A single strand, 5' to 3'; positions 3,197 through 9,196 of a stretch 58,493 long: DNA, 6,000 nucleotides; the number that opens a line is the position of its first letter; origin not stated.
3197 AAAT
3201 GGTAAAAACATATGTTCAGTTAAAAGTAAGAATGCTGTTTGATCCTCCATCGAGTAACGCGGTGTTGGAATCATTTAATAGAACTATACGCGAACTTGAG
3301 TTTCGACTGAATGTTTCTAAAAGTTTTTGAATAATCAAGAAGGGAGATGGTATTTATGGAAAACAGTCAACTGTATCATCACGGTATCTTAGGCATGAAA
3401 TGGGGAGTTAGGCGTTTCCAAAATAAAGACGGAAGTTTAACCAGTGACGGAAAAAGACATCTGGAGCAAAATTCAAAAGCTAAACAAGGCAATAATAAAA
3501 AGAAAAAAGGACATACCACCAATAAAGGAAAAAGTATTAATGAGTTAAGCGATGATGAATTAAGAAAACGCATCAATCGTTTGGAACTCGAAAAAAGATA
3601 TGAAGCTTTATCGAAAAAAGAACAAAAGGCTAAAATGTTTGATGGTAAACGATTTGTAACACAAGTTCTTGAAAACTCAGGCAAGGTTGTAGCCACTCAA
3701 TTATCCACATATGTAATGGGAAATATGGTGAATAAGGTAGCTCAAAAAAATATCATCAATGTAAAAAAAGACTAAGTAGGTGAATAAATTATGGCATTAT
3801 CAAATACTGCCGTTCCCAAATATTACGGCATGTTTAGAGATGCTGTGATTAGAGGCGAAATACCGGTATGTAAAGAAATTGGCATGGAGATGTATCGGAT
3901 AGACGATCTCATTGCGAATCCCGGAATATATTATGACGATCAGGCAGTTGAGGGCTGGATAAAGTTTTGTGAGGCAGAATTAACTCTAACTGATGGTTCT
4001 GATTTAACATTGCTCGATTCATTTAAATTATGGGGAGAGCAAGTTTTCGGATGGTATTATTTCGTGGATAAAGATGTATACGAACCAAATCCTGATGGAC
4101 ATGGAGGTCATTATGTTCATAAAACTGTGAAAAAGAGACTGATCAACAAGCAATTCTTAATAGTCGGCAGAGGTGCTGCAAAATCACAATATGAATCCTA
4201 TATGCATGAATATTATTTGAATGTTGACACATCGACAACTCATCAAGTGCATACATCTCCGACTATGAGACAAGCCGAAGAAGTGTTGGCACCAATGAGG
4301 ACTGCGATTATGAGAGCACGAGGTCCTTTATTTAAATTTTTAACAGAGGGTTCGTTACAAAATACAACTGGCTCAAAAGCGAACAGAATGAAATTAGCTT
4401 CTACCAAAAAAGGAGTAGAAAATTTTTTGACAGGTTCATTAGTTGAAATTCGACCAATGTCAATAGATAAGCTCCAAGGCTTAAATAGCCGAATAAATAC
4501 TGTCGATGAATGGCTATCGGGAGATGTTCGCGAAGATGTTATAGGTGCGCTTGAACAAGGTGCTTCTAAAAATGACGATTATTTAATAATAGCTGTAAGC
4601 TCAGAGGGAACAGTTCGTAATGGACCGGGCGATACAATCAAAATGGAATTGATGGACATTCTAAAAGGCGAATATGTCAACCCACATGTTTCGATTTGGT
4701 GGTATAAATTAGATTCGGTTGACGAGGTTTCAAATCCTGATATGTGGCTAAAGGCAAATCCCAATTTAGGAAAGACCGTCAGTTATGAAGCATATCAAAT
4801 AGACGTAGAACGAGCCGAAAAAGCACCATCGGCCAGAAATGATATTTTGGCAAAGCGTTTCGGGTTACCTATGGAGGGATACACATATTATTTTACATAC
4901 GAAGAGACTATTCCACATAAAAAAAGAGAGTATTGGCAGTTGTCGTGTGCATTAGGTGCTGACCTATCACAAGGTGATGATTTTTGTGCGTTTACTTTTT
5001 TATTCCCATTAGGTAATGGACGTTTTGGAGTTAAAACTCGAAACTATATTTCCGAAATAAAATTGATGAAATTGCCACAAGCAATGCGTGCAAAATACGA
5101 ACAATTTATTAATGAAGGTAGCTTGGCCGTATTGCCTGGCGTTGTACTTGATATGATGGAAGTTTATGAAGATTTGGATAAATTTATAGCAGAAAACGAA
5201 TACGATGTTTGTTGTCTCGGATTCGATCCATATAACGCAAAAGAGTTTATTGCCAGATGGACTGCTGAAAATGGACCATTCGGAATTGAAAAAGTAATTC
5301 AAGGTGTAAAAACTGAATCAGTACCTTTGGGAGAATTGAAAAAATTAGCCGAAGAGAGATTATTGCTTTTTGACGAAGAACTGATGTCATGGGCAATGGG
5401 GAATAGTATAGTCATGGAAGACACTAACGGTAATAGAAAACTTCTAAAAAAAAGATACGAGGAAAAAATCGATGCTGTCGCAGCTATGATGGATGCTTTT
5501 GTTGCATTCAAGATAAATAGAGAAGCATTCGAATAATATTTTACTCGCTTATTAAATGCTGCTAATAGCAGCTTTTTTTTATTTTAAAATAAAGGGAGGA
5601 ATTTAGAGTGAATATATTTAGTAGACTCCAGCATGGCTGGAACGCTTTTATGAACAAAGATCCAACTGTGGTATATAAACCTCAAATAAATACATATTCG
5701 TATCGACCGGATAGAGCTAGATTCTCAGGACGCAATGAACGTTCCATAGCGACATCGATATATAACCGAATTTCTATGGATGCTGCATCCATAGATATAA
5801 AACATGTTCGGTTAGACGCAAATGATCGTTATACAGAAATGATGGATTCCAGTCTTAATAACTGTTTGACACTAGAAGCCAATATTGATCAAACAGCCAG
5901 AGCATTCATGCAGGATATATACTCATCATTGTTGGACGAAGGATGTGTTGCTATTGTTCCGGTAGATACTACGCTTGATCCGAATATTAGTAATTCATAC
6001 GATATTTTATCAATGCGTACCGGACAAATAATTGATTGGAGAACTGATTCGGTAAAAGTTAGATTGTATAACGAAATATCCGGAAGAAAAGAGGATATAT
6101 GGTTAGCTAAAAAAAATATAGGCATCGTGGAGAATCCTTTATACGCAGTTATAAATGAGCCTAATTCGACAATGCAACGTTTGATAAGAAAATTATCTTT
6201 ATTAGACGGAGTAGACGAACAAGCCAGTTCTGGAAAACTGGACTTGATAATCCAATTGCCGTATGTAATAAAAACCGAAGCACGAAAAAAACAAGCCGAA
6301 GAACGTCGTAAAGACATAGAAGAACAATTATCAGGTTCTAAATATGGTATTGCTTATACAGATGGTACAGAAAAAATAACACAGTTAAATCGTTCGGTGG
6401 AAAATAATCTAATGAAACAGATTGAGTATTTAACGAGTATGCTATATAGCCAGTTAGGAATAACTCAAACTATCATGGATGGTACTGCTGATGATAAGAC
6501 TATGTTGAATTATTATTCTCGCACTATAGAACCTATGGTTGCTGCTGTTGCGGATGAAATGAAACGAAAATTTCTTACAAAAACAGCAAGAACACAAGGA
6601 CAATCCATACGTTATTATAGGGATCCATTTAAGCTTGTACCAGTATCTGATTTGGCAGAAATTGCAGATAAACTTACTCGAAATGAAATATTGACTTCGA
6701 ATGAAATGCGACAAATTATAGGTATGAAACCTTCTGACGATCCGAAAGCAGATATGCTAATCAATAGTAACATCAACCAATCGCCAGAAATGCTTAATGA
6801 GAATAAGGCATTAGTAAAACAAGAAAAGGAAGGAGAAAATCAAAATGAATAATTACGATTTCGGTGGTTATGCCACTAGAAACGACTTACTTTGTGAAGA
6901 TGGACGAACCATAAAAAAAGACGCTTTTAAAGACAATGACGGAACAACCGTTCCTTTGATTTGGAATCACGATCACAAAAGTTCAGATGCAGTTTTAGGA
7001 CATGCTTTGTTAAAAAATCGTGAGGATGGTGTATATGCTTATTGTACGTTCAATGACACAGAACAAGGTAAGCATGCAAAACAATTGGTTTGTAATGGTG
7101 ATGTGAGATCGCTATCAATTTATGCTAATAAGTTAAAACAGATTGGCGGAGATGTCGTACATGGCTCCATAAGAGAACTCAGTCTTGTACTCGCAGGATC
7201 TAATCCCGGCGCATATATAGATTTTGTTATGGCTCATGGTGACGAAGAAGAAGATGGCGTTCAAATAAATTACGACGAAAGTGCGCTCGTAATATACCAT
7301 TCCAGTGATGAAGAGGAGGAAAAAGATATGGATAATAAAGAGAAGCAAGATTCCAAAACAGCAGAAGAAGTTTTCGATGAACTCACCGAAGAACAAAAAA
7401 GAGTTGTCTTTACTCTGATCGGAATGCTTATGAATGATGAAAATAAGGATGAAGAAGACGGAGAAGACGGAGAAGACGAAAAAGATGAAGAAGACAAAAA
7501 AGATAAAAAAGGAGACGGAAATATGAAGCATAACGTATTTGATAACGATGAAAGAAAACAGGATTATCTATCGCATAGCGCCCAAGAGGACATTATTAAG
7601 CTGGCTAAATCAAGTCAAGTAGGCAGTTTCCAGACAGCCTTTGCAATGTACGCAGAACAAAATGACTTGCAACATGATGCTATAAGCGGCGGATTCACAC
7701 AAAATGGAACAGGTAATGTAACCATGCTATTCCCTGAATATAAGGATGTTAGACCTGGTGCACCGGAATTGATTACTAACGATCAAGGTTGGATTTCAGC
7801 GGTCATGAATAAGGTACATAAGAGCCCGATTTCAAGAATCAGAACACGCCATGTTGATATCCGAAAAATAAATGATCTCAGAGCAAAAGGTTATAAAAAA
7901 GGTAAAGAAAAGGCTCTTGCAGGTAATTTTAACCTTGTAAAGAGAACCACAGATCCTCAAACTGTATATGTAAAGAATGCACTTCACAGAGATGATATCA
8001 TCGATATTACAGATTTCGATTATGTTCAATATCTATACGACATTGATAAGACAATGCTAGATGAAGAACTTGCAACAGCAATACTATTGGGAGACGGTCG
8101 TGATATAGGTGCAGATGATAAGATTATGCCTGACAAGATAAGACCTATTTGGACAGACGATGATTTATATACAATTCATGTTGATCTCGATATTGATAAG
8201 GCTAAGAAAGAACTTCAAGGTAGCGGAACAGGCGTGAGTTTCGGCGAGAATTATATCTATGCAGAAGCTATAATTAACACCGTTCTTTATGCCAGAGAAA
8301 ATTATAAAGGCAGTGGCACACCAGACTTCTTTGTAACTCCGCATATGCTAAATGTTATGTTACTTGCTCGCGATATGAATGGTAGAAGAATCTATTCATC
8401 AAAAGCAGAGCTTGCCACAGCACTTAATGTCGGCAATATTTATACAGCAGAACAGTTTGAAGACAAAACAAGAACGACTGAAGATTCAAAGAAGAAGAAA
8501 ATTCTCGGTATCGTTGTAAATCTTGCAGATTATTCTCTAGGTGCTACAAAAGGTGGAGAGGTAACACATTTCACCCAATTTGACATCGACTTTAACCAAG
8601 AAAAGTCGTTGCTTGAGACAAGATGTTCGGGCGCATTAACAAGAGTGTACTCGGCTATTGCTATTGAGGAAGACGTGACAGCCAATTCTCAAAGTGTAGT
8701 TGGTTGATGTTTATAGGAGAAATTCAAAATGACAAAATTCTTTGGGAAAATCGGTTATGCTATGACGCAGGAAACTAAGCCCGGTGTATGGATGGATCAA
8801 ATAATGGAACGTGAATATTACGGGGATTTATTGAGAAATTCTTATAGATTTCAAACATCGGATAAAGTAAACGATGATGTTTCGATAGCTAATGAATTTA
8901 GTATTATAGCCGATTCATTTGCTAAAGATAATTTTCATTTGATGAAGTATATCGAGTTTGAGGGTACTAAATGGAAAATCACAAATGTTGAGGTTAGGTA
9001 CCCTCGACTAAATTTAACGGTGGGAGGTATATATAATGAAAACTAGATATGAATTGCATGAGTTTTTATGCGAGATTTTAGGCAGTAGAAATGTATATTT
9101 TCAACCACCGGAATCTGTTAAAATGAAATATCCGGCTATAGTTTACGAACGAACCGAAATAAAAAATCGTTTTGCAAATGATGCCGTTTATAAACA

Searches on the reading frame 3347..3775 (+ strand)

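Call 8: search_protein_families(library=phrogs, proteins=[window:3347-3775:+], max_evalue=0.001)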
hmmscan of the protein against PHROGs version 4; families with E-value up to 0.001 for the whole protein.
window:3347-3775:+ (142 aa): 9 families
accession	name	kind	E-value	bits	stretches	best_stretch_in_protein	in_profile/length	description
phrog_32444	-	unknown function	3.3e-26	93.5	2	3-54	2-54/220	-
phrog_7021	-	unknown function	1.3e-22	81.5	1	4-135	188-306/330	-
phrog_24711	-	unknown function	5.9e-10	39.3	2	43-120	406-484/532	-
phrog_11022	-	unknown function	3.3e-09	38.2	1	5-96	41-134/227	-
phrog_14126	-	unknown function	1.2e-05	25.4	1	5-124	28-138/447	-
phrog_17496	-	unknown function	1.7e-05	26.5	1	8-119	4-103/117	-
phrog_7502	-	unknown function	4.4e-05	24.2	1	7-76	7-74/298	-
phrog_19428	-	unknown function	0.00047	21.4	0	9-91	10-78/125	-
phrog_34327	-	unknown function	0.00093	20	0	7-71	13-76/167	-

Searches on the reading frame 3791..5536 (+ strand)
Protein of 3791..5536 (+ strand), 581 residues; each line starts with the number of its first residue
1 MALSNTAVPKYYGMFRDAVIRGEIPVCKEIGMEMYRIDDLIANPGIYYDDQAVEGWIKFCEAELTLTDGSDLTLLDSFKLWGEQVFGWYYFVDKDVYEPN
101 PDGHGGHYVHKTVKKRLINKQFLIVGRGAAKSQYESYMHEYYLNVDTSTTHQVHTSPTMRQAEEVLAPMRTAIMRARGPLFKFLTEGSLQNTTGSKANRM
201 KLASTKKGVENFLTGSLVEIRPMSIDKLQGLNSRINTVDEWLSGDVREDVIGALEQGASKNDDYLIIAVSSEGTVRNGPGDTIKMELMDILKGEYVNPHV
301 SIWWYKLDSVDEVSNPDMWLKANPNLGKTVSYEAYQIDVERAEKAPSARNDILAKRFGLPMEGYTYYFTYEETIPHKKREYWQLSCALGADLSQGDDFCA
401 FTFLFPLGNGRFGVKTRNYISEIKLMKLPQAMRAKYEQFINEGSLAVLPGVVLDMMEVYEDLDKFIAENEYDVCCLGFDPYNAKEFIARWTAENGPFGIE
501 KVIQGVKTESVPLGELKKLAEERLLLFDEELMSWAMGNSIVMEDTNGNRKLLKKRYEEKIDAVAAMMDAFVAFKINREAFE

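Call 8: search_protein_families(library=phrogs, proteins=[window:3791-5536:+], max_evalue=0.001)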
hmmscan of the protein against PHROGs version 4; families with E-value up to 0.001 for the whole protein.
window:3791-5536:+ (581 aa): 5 families
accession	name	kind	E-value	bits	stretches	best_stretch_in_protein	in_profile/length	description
phrog_9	-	head and packaging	6.8e-105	353.6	1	10-579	169-669/812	terminase large subunit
phrog_2699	-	head and packaging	7.7e-51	173.8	1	289-578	7-298/315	terminase large subunit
phrog_7331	-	head and packaging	1.3e-14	54.7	1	495-571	13-90/113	terminase large subunit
phrog_10517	-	head and packaging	6.8e-06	26.8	1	17-175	42-187/207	terminase large subunit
phrog_4914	-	head and packaging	9.4e-06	26.4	0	109-184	96-173/213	terminase large subunit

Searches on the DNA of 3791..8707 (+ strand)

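Call 5: search_dna_similar(query=window:3791-8707:+, collection=phages, mode=near, max_rows=20)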
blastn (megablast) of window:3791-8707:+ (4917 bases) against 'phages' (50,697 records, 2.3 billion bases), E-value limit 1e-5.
No match.

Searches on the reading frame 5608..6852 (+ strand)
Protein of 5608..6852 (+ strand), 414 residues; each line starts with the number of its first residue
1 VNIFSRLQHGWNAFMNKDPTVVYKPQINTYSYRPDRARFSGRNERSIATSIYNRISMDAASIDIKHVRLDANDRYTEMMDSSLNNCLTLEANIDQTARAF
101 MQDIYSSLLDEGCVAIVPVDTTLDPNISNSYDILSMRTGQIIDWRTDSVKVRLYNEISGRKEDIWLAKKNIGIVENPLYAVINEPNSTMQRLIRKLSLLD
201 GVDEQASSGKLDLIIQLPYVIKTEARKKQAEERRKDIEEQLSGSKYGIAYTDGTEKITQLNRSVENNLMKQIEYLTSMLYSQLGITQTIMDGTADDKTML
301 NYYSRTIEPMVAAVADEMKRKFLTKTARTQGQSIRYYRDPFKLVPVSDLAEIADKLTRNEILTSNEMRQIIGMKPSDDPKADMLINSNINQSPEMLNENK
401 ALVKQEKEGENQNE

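Call 8: search_protein_families(library=phrogs, proteins=[window:5608-6852:+], max_evalue=0.001)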
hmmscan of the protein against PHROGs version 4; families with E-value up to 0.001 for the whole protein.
window:5608-6852:+ (414 aa): 2 families
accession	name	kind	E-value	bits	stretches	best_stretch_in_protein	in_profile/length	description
phrog_12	-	head and packaging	1.6e-47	163.9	1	1-411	48-448/646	portal protein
phrog_5929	-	head and packaging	6.4e-07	29.9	1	297-410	107-222/228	portal protein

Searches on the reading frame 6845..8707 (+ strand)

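Call 8: search_protein_families(library=phrogs, proteins=[window:6845-8707:+], max_evalue=0.001)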
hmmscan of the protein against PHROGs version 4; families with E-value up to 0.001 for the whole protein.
window:6845-8707:+ (620 aa): 2 families
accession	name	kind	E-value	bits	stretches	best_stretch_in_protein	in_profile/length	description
phrog_3270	-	head and packaging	2.4e-216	721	1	1-615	2-572/603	head maturation protease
phrog_2263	-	head and packaging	5.1e-06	26.7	1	22-115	61-163/551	major head protein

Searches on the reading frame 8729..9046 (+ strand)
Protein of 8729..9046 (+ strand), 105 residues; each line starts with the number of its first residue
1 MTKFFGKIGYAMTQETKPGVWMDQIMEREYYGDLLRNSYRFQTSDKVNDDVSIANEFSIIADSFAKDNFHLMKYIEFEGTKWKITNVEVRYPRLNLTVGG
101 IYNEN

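Call 7: search_protein_families(library=phrogs, proteins=[window:8729-9046:+], max_evalue=0.001)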
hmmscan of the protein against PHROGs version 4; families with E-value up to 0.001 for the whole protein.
window:8729-9046:+ (105 aa): 1 family
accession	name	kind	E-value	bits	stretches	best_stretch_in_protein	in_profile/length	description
phrog_4270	-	unknown function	5.7e-45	152.9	1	1-105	1-106/111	-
